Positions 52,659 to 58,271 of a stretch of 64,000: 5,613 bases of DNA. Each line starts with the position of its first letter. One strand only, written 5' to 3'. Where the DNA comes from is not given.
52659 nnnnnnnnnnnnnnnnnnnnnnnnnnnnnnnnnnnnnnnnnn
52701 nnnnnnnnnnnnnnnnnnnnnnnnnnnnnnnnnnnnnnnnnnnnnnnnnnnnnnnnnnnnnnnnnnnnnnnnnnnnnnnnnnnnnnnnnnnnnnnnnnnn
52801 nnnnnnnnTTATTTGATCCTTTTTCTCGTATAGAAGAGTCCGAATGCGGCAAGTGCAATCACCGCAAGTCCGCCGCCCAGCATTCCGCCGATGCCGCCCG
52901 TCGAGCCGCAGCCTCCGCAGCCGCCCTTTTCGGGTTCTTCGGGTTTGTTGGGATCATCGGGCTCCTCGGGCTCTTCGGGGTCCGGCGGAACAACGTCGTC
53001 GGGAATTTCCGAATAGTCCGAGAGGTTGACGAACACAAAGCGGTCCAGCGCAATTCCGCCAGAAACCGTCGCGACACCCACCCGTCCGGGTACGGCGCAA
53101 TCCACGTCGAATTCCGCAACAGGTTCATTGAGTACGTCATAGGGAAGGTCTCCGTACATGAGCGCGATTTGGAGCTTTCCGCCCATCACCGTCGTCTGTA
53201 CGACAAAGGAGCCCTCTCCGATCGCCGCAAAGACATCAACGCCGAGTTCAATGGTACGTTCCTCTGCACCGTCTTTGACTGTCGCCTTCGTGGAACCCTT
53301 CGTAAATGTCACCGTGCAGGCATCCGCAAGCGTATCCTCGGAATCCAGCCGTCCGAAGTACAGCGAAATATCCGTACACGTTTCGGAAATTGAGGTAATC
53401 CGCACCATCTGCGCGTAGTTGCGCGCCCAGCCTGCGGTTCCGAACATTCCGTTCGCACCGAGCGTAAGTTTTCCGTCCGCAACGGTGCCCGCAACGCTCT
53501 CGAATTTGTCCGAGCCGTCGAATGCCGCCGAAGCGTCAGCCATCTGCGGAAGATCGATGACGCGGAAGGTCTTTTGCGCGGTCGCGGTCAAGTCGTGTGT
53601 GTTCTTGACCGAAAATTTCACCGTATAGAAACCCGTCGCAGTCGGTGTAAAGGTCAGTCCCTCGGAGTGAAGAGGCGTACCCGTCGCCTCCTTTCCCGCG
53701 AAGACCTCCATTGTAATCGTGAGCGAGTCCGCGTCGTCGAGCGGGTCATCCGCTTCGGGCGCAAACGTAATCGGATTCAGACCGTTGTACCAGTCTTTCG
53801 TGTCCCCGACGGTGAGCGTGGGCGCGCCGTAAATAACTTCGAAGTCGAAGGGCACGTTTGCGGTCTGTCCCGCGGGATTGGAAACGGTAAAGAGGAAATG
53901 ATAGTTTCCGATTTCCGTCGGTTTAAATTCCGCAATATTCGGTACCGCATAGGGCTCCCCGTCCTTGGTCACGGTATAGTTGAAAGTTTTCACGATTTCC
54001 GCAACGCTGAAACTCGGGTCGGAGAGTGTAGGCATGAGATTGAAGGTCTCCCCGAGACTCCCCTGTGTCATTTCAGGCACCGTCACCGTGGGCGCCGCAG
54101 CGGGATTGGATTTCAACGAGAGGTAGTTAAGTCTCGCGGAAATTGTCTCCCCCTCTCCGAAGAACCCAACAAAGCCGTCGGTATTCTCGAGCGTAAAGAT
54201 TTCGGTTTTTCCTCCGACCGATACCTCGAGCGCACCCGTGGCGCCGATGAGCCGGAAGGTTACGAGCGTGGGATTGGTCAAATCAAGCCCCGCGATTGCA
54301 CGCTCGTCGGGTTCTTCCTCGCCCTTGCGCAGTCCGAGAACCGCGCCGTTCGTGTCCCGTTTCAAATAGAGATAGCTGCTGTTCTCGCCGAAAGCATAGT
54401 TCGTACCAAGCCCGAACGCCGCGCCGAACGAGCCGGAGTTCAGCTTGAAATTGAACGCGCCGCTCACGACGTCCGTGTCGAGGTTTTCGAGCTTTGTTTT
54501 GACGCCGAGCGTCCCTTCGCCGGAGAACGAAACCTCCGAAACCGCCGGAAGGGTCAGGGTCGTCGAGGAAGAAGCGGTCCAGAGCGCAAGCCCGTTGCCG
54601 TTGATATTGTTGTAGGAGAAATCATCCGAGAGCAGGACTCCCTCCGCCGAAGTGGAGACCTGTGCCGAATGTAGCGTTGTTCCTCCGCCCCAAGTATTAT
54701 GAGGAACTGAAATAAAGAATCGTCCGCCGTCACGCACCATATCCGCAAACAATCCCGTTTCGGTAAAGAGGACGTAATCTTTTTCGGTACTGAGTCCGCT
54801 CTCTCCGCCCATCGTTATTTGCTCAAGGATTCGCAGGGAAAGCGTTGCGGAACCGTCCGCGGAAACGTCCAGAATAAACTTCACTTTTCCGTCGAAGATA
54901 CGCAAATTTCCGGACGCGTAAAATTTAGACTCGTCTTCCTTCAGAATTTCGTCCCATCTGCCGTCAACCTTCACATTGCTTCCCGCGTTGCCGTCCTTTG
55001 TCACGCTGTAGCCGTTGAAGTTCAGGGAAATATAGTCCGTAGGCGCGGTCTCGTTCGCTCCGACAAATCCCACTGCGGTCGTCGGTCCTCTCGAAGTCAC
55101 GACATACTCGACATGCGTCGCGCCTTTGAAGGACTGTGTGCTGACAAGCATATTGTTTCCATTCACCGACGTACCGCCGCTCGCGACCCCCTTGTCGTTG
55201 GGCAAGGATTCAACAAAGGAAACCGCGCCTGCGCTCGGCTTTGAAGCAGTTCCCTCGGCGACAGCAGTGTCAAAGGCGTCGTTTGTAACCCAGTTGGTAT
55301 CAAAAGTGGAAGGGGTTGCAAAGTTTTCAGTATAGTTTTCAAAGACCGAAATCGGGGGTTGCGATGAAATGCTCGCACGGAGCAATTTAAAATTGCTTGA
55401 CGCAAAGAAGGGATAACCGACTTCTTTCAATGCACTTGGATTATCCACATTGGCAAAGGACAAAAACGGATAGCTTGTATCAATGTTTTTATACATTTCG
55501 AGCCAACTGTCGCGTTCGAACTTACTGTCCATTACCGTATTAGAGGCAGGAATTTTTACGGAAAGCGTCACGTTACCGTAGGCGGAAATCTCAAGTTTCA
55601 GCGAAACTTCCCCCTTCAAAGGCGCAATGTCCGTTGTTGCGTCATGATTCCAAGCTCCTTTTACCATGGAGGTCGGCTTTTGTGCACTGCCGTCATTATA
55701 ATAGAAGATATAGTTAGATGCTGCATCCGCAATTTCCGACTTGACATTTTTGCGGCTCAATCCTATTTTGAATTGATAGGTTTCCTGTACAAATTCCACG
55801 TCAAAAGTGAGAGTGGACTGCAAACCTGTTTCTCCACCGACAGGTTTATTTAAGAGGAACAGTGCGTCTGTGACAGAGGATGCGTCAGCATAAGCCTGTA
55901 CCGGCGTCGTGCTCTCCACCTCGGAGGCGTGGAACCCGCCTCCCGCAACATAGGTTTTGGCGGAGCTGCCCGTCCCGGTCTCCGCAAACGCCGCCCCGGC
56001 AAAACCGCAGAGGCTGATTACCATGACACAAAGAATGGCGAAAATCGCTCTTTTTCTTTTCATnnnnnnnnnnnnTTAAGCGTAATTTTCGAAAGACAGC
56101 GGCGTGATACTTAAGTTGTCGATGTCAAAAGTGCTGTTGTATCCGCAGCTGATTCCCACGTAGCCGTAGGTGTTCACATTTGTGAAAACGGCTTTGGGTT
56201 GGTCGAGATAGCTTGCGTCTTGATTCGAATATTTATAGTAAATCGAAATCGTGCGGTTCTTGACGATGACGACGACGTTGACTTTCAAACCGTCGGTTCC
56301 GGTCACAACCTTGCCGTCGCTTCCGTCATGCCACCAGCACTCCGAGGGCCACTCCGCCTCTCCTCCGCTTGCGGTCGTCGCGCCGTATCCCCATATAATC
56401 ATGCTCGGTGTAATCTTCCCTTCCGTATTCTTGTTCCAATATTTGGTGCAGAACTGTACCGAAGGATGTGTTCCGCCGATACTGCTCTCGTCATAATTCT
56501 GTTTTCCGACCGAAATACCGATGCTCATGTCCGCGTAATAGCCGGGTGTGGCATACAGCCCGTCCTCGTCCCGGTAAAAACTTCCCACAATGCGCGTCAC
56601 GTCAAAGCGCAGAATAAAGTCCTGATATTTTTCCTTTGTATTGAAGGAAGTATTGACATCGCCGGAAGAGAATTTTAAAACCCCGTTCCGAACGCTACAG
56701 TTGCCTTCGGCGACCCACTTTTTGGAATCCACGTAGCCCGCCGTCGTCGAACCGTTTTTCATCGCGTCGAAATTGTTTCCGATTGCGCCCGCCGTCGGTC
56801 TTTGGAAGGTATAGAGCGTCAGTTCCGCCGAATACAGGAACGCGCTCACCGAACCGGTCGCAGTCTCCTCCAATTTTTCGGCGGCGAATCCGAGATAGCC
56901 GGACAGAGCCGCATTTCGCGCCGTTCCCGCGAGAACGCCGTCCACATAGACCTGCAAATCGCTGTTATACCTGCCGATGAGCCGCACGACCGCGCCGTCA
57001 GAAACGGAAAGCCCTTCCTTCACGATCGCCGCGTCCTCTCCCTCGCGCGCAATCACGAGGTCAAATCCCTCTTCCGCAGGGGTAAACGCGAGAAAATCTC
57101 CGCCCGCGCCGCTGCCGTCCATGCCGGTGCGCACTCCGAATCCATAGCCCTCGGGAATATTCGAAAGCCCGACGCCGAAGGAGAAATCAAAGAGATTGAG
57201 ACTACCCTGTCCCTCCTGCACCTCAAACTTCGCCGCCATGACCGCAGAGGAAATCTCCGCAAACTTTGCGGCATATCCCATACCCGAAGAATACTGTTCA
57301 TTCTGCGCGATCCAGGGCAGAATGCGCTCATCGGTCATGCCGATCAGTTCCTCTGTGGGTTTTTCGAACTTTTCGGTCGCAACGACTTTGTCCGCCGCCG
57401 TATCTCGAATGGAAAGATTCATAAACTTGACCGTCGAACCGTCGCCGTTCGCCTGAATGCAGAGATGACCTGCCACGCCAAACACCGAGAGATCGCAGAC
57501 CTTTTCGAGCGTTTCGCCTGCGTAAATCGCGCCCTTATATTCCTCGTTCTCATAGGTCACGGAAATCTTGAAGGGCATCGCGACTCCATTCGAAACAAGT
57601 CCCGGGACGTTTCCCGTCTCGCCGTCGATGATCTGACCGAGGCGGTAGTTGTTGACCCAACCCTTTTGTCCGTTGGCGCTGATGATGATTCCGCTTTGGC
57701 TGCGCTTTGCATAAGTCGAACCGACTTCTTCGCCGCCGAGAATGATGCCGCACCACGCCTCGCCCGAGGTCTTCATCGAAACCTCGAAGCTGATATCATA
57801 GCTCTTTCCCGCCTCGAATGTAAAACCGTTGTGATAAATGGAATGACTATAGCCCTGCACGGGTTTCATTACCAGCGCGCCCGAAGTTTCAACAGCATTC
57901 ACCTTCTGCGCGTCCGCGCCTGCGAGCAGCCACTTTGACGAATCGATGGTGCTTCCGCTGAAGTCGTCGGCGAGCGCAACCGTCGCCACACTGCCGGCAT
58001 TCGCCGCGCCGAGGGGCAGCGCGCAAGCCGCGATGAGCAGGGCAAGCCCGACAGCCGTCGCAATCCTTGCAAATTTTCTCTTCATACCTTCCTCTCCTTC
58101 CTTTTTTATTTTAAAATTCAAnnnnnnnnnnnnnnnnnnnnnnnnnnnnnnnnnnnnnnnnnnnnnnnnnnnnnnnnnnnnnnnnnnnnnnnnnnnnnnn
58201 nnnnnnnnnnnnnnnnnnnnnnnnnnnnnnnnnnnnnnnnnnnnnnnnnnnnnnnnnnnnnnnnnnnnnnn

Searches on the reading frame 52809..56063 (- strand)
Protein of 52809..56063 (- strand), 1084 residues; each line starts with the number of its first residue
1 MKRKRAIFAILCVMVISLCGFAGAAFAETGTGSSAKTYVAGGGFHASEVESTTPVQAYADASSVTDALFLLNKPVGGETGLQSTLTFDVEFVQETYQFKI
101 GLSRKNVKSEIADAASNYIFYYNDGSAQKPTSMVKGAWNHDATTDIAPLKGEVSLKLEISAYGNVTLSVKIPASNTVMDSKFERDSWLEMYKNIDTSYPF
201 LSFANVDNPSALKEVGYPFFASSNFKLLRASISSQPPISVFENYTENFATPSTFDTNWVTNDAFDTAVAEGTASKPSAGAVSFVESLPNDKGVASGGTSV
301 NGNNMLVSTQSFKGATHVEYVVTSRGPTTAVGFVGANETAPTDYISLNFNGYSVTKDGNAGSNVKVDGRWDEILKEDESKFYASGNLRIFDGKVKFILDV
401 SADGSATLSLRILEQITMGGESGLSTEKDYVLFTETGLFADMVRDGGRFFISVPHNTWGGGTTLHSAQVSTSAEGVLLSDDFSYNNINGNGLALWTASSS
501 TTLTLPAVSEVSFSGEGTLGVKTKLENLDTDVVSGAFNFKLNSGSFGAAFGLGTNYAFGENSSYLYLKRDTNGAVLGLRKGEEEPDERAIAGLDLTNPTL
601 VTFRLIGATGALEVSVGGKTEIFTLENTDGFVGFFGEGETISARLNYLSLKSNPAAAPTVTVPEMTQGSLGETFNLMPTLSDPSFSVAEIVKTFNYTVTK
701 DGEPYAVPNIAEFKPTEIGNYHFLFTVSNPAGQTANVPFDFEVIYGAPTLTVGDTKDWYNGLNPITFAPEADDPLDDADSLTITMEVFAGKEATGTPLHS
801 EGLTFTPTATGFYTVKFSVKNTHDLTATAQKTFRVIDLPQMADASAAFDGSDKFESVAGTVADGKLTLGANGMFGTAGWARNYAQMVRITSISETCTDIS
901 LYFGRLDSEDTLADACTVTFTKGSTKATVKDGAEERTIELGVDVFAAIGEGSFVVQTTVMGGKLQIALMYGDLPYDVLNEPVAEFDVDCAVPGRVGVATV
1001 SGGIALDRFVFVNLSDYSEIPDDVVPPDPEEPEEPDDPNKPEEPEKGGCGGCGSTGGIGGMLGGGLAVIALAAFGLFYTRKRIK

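Call 13: search_protein_families(library=pfam, proteins=[window:52809-56063:-], max_evalue=0.001)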
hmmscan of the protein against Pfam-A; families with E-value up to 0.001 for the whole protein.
window:52809-56063:- (1084 aa): 0 families

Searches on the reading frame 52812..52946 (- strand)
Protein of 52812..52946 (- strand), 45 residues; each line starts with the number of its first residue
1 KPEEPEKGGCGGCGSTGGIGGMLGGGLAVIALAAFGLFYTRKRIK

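Call 18: search_protein_families(library=ncbifam, proteins=[window:52812-52946:-], max_evalue=1)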
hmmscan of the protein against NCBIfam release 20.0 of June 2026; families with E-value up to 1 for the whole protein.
seq(45 aa): 4 families
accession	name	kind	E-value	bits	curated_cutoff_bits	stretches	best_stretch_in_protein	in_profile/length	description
TIGR03901.2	MYXO-CTERM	domain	0.0002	21.7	20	1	8-42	2-32/34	MYXO-CTERM sorting domain-containing protein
NF041738.1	GG_III-CTERM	domain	0.075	13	22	1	23-45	4-26/28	GGIII-like transmembrane region-containing protein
TIGR01167.1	LPXTG_anchor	domain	0.18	12.5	15.9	1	15-43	4-31/34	LPXTG cell wall anchor domain-containing protein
NF045669.1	DVU1555_fam_CGA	exception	0.99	9.1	103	0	7-34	40-67/140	DVU_1555 family C-GCAxxG-C-C protein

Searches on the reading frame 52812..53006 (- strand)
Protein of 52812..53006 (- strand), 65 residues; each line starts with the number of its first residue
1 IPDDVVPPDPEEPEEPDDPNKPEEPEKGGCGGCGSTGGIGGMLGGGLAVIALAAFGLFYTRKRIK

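Call 87: search_protein_families(library=pfam, proteins=[window:52812-53006:-], max_evalue=10)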
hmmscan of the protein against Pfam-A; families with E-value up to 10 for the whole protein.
seq(65 aa): 2 families
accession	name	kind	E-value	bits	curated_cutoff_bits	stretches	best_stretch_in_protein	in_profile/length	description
PF01546.33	Peptidase_M20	-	0.016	15.5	24.6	1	4-56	7-54/206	Peptidase family M20/M25/M40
PF00746.26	Gram_pos_anchor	-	2.4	8.6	20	1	35-63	14-40/43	LPXTG cell wall anchor motif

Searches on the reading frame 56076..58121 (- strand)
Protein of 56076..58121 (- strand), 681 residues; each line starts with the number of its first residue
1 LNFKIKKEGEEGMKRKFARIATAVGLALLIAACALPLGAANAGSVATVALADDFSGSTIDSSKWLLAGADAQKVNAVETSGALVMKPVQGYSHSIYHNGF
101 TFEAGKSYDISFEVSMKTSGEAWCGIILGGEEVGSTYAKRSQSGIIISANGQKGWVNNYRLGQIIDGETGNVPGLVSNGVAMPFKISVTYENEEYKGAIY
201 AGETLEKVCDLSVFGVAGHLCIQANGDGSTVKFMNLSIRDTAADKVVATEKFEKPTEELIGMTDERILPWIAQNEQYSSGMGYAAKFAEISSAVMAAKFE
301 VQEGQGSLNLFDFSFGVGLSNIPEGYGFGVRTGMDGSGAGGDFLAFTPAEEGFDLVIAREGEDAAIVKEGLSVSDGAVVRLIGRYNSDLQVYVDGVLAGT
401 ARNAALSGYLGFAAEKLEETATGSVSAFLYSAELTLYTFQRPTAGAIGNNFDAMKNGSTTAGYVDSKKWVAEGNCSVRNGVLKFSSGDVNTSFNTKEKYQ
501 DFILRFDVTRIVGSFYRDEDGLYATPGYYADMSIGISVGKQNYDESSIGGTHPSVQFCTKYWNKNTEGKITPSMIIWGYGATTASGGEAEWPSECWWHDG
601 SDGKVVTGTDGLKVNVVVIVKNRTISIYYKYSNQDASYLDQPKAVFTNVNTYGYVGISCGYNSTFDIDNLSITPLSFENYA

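Call 13: search_protein_families(library=pfam, proteins=[window:56076-58121:-], max_evalue=0.001)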
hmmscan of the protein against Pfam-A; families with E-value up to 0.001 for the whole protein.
window:56076-58121:- (681 aa): 1 family
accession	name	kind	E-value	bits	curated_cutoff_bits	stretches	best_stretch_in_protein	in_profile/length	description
PF06439.18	3keto-disac_hyd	-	5.8e-06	26.9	26.8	1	453-509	4-61/187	3-keto-disaccharide hydrolase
